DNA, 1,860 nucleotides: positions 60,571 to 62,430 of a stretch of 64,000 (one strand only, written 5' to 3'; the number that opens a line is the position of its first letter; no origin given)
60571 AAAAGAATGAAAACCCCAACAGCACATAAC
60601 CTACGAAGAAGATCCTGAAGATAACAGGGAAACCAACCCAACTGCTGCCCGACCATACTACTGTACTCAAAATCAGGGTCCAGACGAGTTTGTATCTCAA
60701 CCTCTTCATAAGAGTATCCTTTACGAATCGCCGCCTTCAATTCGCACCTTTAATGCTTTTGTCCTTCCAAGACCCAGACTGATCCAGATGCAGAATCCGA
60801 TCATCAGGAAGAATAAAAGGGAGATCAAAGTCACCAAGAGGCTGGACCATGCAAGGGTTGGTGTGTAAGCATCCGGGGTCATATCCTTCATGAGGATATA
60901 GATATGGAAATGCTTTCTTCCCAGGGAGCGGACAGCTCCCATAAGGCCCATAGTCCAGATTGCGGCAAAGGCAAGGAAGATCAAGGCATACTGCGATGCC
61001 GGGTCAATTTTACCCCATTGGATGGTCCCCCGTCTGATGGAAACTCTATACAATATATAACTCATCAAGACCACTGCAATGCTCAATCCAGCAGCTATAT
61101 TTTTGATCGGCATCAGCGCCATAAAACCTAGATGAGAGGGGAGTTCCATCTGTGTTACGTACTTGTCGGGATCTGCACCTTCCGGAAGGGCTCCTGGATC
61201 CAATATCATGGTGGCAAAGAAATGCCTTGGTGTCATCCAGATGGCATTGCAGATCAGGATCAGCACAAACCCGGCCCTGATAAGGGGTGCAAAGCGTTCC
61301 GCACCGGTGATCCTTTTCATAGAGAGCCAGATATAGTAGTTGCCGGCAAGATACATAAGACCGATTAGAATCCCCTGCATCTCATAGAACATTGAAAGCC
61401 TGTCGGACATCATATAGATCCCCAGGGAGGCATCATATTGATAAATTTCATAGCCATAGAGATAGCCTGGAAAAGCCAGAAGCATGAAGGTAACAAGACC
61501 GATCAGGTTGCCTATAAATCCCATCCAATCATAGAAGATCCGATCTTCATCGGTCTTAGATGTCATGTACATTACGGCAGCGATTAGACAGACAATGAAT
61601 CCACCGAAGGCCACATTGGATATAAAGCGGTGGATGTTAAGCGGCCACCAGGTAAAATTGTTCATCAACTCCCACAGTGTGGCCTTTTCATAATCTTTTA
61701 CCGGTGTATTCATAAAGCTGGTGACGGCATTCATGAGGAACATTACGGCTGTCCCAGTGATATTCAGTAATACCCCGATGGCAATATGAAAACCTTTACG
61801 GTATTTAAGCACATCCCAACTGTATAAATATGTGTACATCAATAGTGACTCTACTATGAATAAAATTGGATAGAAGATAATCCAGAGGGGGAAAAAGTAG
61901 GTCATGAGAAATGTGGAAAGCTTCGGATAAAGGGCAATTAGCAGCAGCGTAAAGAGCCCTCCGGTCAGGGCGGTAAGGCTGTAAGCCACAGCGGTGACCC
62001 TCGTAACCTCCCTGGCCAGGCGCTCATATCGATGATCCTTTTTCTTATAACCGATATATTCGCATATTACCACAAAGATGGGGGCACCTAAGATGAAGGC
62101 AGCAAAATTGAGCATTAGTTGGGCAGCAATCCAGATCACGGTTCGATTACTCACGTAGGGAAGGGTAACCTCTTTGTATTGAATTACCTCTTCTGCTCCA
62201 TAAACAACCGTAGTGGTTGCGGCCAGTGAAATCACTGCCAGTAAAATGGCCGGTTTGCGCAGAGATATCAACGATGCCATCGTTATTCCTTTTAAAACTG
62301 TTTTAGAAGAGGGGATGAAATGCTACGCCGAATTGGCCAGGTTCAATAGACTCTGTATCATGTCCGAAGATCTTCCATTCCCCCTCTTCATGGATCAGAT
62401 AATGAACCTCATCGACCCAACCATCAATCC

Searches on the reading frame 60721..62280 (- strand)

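Call 40: search_protein_families(library=pfam, proteins=[window:60721-62280:-], max_evalue=0.1)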
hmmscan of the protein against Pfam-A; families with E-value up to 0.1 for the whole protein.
window:60721-62280:- (519 aa): 1 family
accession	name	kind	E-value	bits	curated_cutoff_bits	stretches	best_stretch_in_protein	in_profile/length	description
PF01654.22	Cyt_bd_oxida_I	-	6.4e-20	71.5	26.2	1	51-282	8-240/418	Cytochrome bd terminal oxidase subunit I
